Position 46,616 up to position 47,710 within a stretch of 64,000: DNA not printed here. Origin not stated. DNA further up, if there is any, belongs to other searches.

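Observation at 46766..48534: Ku + ATP-dependent DNA ligase (NHEJ pair) in an archaeon; Ku carries a zinc-ribbon insertion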

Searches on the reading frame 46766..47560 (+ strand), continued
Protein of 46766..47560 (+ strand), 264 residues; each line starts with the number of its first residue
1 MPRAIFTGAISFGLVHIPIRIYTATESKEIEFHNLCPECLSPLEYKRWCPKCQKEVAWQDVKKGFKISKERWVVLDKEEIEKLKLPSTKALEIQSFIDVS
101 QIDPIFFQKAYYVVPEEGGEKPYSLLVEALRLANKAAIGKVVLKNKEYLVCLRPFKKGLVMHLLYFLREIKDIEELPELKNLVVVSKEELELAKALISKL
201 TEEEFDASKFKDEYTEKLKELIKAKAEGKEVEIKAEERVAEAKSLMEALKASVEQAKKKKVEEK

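Call 21: search_protein_families(library=pfam, proteins=[L033:2972-5530:+, L020:11218-13440:+, L016:10951-12399:+, L022:3093-4496:+, L031:10765-12195:+, L028:11470-13452:+], max_evalue=0.001)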
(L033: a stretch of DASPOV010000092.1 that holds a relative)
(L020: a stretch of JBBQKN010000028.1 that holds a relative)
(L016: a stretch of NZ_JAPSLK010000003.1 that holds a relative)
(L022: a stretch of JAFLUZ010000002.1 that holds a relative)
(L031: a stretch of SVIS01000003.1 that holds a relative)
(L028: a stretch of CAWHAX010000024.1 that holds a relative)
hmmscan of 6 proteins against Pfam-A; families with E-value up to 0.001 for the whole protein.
L033:2972-5530:+ (852 aa): 5 families
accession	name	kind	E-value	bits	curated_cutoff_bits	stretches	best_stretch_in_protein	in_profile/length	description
PF21686.3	LigD_Prim-Pol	-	1.9e-84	283.7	27.4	1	578-831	1-254/254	LigD, primase-polymerase domain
PF13298.12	LigD_N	-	3.3e-44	149.9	31.1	1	40-145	1-107/107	DNA Ligase D 3'-phosphoesterase domain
PF04679.21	DNA_ligase_A_C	-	1.7e-32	112.1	27.5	1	433-526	2-94/94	ATP dependent DNA ligase C terminal region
PF01068.26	DNA_ligase_A_M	-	4.5e-27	95.5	26.2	1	245-414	19-204/204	ATP dependent DNA ligase domain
PF01896.25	DNA_primase_S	-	4.9e-05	24.2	26.8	1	681-777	1-102/163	DNA primase small subunit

L020:11218-13440:+ (740 aa): 3 families
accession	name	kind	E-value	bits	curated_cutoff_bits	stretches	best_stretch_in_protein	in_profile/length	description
PF21686.3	LigD_Prim-Pol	-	6.4e-85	285.2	27.4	1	467-720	1-254/254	LigD, primase-polymerase domain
PF04679.21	DNA_ligase_A_C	-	2e-30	105.5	27.5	1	323-415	3-94/94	ATP dependent DNA ligase C terminal region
PF01068.26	DNA_ligase_A_M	-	1.8e-29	103.3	26.2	1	131-303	14-204/204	ATP dependent DNA ligase domain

L016:10951-12399:+ (482 aa): 3 families
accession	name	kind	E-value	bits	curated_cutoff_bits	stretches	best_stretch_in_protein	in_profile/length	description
PF13298.12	LigD_N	-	1.2e-38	131.9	31.1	1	39-139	1-107/107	DNA Ligase D 3'-phosphoesterase domain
PF01068.26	DNA_ligase_A_M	-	4.7e-34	118.3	26.2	1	171-358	1-203/204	ATP dependent DNA ligase domain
PF04679.21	DNA_ligase_A_C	-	4.6e-28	97.9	27.5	1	378-473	1-94/94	ATP dependent DNA ligase C terminal region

L022:3093-4496:+ (467 aa): 5 families
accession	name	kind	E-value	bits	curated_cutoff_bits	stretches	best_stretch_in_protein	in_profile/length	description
PF13298.12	LigD_N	-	6.1e-38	129.7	31.1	1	36-141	1-107/107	DNA Ligase D 3'-phosphoesterase domain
PF01068.26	DNA_ligase_A_M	-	5.7e-33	114.8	26.2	1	171-346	9-204/204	ATP dependent DNA ligase domain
PF04679.21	DNA_ligase_A_C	-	2.1e-27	95.8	27.5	1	364-455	2-94/94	ATP dependent DNA ligase C terminal region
PF01331.24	mRNA_cap_enzyme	-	5.5e-08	33.3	29.6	1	178-320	12-147/194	mRNA capping enzyme, catalytic domain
PF14743.12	DNA_ligase_OB_2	-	0.00054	20.4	28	0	385-452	24-66/66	DNA ligase OB-like domain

L031:10765-12195:+ (476 aa): 6 families
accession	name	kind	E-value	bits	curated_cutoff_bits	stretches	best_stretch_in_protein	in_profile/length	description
PF13298.12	LigD_N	-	5.1e-40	136.4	31.1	1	35-140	1-107/107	DNA Ligase D 3'-phosphoesterase domain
PF01068.26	DNA_ligase_A_M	-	7.6e-37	127.4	26.2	1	186-355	18-204/204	ATP dependent DNA ligase domain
PF04679.21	DNA_ligase_A_C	-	3.4e-25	88.7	27.5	1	374-463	3-94/94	ATP dependent DNA ligase C terminal region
PF09414.15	RNA_ligase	-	2.8e-08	34.5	27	1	189-355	2-171/171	RNA ligase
PF01331.24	mRNA_cap_enzyme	-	2.4e-06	28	29.6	1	195-332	23-150/194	mRNA capping enzyme, catalytic domain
PF14743.12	DNA_ligase_OB_2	-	0.0005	20.5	28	0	394-460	24-66/66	DNA ligase OB-like domain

L028:11470-13452:+ (660 aa): 4 families
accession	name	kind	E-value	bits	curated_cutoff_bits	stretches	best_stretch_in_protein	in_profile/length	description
PF21686.3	LigD_Prim-Pol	-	2.5e-87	293.1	27.4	1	386-639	1-254/254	LigD, primase-polymerase domain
PF04679.21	DNA_ligase_A_C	-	2.6e-28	98.7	27.5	1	238-332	1-94/94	ATP dependent DNA ligase C terminal region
PF01068.26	DNA_ligase_A_M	-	5.2e-25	88.8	26.2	1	52-220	20-204/204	ATP dependent DNA ligase domain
PF01896.25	DNA_primase_S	-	0.00052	20.8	26.8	1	489-583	1-100/163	DNA primase small subunit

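Call 24: search_dna_similar(query=window:46766-47560:+, collection=phages, mode=protein, max_rows=12)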
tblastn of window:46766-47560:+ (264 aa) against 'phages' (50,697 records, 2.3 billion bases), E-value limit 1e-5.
Records with a match: 53; places in all: 53; records where one place covers at least 80% of the query: 52.
Best place of each record, by identity: <60% 53.
By first word of the organism name: Mycobacterium 52; Bacteriophage 1.
By host as written in the record: Mycobacterium smegmatis mc2 155 43; Mycobacterium smegmatis mc#155 4; - 2; Mycobacterium smegmatis mc2155 1; Mycobacterium 1; Mycobacterium sp. 1; Mycolicibacterium septicum 1.
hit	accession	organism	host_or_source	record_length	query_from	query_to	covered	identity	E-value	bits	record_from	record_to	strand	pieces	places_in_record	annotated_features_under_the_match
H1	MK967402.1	Mycobacterium phage NihilNomen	Mycobacterium smegmatis mc2155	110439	3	214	80%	32.7%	2e-28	119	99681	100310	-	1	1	206: Ku-like dsDNA break-binding protein | 207: hypothetical protein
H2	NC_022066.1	Mycobacterium phage Redno2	Mycobacterium smegmatis mc2 155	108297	3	214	80%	32.7%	4e-28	118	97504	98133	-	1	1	196: Ku-like DNA end binding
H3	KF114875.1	Mycobacterium phage Redno2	Mycobacterium smegmatis mc2 155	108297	3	214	80%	32.7%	4e-28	118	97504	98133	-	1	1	196: Ku-like dsDNA break-binding protein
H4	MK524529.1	Mycobacterium phage Phoebus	Mycobacterium smegmatis mc2 155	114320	3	214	80%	32.7%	6e-28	117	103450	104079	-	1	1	204: Ku-like dsDNA break-binding protein | 205: hypothetical protein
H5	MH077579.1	Mycobacterium phage Halley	Mycobacterium smegmatis mc2 155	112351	3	214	80%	32.2%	7e-29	120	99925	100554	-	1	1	204: Ku-like dsDNA break-binding protein | 205: hypothetical protein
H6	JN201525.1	Mycobacterium phage Thibault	Mycobacterium smegmatis mc2 155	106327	3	214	80%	32.2%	2e-28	119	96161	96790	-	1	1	181: Ku-like dsDNA break-binding protein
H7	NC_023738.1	Mycobacterium phage Thibault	Mycobacterium smegmatis mc2 155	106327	3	214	80%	32.2%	2e-28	119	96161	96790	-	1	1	181: Ku-like DNA end binding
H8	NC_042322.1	Mycobacterium phage LittleE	Mycobacterium smegmatis mc2 155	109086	3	214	80%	32.2%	2e-28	119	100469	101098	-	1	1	204: Ku-like DNA end binding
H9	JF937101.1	Mycobacterium phage LittleE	Mycobacterium smegmatis mc2 155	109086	3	214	80%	32.2%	2e-28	119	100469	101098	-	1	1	204: Ku-like dsDNA break-binding protein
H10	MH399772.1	Mycobacterium phage Constella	Mycobacterium smegmatis mc2 155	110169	3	214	80%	32.2%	2e-28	119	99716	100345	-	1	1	195: Ku-like dsDNA break-binding protein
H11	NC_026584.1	Mycobacterium phage Minerva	Mycobacterium smegmatis mc2 155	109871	3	214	80%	32.2%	3e-28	119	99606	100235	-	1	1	202: Ku-like DNA end binding | 203: hypothetical protein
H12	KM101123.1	Mycobacterium phage Minerva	Mycobacterium smegmatis mc2 155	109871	3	214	80%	32.2%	3e-28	119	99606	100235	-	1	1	202: Ku-like dsDNA break-binding protein | 203: hypothetical protein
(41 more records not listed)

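Call 25: search_dna_similar(query=window:46766-47560:+, collection=plasmids, mode=protein, max_rows=12)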
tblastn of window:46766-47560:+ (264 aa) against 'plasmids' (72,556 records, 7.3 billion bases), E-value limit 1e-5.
Records with a match: 700; places in all: 1047; records where one place covers at least 80% of the query: 583.
Best place of each record, by identity: <60% 700.
By first word of the organism name: Streptomyces 175; Rhizobium 155; Sinorhizobium 115; Agrobacterium 52; Ensifer 20; Paracoccus 18; Burkholderia 15; Mesorhizobium 14; Bradyrhizobium 13; Cupriavidus 13; and 41 more.
By predicted mobility (MOB-suite, as given by PLSDB): non-mobilizable 347; conjugative 193; mobilizable 160.
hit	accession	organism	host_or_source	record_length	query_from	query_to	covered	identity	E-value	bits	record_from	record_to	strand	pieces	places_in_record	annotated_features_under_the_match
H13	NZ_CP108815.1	Streptomyces sp. NBC_00868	-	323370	1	249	94%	37.5%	5e-35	139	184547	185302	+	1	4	Ku protein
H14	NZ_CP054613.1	Paenibacillus cellulosilyticus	cell culture,soil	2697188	3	249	94%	37.8%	2e-48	178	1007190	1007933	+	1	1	none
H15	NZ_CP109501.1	Streptomyces sp. NBC_01426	-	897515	3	249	94%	37.7%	7e-34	136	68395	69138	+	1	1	Ku protein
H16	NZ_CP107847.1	Streptomyces sp. NBC_00513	-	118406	3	249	94%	37.7%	2e-33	135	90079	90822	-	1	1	Ku protein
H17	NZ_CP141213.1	Sinorhizobium meliloti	alfalfa,Isolate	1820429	3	249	94%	36.5%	6e-29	122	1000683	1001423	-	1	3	none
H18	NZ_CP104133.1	Sinorhizobium sp. K101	Phaseolus vulgaris,cell ...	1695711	3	249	94%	36.5%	9e-29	121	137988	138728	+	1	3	none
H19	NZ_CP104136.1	Sinorhizobium sp. C101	Phaseolus vulgaris,cell ...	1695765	3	249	94%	36.5%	9e-29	121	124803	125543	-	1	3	record has no annotation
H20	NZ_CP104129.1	Sinorhizobium sp. M103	Phaseolus vulgaris,cell ...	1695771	3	249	94%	36.5%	9e-29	121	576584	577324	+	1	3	none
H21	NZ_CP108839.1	Streptomyces sp. NBC_00853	-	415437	3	249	94%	36.1%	2e-30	126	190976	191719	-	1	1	Ku protein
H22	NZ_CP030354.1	Novosphingobium sp. P6W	cell culture,podzolic fallow soil ...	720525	3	249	94%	36.0%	5e-30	125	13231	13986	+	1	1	Ku protein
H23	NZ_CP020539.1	Sphingobium herbicidovorans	cell culture,soil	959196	3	249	94%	35.8%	2e-30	126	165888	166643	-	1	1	Ku protein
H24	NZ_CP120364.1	Sinorhizobium kummerowiae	Kummerowia stipulacea,Pure culture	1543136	3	249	94%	35.7%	4e-28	119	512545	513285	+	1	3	none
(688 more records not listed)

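Call 27: find_related_loci(query=window:46766-47560:+, collection=viral_contigs, flank=8000)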
Query window:46766-47560:+ (264 aa) in viral_contigs; peptide patterns used: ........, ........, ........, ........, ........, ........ (x = any residue, [..] = any of these).
131 stretches matched a pattern, but none encodes a relative of the query by tblastn (E <= 1e-3).

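Call 36: search_protein_representatives(protein=window:46766-47560:+)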
Query: 264 residues. Proteins with E-value up to 0.001 (for the whole library): 13455; up to 1e-10: 6880; up to 1e-30: 1302. The best 150 are listed.
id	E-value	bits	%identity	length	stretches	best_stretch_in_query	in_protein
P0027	6.1e-122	422.2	74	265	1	1-264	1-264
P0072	1.0e-107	375.7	66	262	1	1-260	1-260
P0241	1.5e-68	247.4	45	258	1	3-258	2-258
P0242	1.6e-67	244.0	55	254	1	1-205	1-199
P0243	7.6e-67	241.8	47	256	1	3-258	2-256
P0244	1.2e-65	237.9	46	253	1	4-254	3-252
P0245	4.2e-61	223.0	46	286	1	1-260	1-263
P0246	4.8e-61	222.8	45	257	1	3-262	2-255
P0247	4.4e-60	219.7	43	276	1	3-257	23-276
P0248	8.3e-60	218.8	40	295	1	3-259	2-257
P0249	1.3e-59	218.1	43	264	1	3-260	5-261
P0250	3.8e-59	216.6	43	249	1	3-254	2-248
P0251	8.2e-59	215.5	39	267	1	4-264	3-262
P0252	1.6e-58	214.6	45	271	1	3-261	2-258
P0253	2.3e-58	214.0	42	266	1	5-259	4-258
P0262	7.0e-57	209.2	43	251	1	3-254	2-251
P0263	7.1e-57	209.2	44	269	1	3-261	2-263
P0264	1.3e-56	208.3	40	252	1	3-254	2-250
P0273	2.3e-55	204.2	46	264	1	3-261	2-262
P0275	3.0e-55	203.8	44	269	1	3-263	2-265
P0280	1.9e-54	201.2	41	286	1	3-259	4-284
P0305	1.8e-52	194.7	41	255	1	3-257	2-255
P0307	3.6e-52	193.8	44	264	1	3-260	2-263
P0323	2.7e-50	187.6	35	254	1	3-256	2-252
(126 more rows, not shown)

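Call 38: list_cluster_members(proteins=[P0241, P0242, P0243, P0244, P0245, P0246, P0247, P0248, P0249, P0250])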
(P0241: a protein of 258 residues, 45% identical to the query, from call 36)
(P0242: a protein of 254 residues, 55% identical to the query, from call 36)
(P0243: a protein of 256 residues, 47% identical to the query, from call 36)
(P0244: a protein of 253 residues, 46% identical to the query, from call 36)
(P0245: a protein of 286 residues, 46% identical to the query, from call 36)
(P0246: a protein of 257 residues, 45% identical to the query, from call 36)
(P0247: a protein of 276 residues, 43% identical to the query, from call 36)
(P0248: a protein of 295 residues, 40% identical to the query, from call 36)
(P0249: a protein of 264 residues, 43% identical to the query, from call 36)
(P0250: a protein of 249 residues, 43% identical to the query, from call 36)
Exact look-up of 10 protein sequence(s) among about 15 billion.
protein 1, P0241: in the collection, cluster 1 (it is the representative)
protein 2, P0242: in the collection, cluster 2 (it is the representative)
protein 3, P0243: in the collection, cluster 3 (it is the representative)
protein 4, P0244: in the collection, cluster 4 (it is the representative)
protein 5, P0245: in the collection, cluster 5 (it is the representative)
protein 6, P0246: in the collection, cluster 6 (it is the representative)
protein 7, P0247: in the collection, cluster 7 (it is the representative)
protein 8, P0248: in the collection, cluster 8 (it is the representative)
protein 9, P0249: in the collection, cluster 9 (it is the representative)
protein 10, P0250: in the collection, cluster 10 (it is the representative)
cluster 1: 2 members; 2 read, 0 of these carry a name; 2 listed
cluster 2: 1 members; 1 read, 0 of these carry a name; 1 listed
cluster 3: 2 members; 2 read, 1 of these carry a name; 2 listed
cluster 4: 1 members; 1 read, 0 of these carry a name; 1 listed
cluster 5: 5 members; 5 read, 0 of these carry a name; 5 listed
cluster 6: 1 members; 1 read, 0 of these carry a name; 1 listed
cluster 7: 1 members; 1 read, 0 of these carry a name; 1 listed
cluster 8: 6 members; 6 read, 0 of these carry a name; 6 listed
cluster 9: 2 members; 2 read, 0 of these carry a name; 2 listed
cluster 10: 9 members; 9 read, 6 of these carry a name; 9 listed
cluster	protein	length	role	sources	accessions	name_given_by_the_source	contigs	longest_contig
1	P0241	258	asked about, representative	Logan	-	-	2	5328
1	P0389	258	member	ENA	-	-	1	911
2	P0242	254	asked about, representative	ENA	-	-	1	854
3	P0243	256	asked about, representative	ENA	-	-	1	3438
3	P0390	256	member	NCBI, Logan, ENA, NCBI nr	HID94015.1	MAG TPA: Ku protein [bacterium (Candidatus Stahlbacteria)] | Ku protein [Candidatus Stahlbacteria bacterium]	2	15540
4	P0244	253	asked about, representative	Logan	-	-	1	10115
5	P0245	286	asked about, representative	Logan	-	-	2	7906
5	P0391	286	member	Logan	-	-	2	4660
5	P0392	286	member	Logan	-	-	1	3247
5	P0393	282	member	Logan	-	-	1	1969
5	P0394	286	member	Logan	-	-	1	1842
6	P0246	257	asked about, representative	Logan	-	-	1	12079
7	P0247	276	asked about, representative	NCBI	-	-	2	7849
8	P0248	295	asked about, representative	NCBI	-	-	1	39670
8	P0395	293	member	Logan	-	-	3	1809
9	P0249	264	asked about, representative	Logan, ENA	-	-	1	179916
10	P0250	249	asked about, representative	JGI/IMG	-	DNA end-binding protein Ku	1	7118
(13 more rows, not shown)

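Call 41: search_protein_families(library=pfam, proteins=[L008:8899-9996:+, L009:1676-2767:+, L006:422-1501:+, L011:11730-13265:-, L012:1846-3501:-], max_evalue=0.01)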
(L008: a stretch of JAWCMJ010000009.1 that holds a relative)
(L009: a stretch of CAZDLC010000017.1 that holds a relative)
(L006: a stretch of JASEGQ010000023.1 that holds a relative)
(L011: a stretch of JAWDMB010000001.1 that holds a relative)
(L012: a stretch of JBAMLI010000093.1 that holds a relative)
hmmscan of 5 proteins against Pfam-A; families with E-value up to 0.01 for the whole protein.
L008:8899-9996:+ (365 aa): 2 families
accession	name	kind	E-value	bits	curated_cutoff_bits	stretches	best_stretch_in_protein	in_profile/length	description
PF04055.27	Radical_SAM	-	1.1e-16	61.9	29.5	1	155-300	2-154/166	Radical SAM superfamily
PF13353.11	Fer4_12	-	2.3e-09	38.1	22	1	154-242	9-98/137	4Fe-4S single cluster domain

L009:1676-2767:+ (363 aa): 2 families
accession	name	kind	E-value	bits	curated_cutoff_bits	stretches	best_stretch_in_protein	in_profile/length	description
PF04055.27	Radical_SAM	-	4.1e-18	66.5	29.5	1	154-299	3-155/166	Radical SAM superfamily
PF13353.11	Fer4_12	-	7.7e-12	46.1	22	1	152-241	9-99/137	4Fe-4S single cluster domain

L006:422-1501:+ (359 aa): 2 families
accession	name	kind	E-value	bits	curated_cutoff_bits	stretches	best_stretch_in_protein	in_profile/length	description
PF04055.27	Radical_SAM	-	2.6e-15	57.4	29.5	1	149-305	2-165/166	Radical SAM superfamily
PF13353.11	Fer4_12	-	3.2e-07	31.2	22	1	148-237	9-99/137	4Fe-4S single cluster domain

L011:11730-13265:- (511 aa): 4 families
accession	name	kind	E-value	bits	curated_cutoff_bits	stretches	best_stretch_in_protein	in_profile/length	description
PF17759.6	tRNA_synthFbeta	-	7.6e-38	130.6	22.4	1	322-509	10-214/214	Phenylalanyl tRNA synthetase beta chain CLM domain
PF03484.21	B5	-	5.2e-15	55.8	28.6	1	245-310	1-67/67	tRNA synthetase B5 domain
PF03483.22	B3_4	-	1.9e-09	37.8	29.3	1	57-209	7-136/174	B3/4 domain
PF01409.25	tRNA-synt_2d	-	2.8e-08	34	19.8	1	325-505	14-215/246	tRNA synthetases class II core domain (F)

L012:1846-3501:- (551 aa): 6 families
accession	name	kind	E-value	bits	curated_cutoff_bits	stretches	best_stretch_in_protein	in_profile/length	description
PF17759.6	tRNA_synthFbeta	-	4.4e-38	131.3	22.4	1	361-549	9-214/214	Phenylalanyl tRNA synthetase beta chain CLM domain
PF03484.21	B5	-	3.5e-20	72.4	28.6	2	285-350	1-67/67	tRNA synthetase B5 domain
PF01409.25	tRNA-synt_2d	-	1.5e-09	38.2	19.8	1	361-502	10-162/246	tRNA synthetases class II core domain (F)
PF03483.22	B3_4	-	9.5e-09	35.5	29.3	1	99-246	11-135/174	B3/4 domain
PF17601.7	DUF5497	-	0.0016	19.1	27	0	390-433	26-67/89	Family of unknown function (DUF5497)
PF18262.7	PhetRS_B1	-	0.0017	19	26.8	0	15-76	7-81/83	Phe-tRNA synthetase beta subunit B1 domain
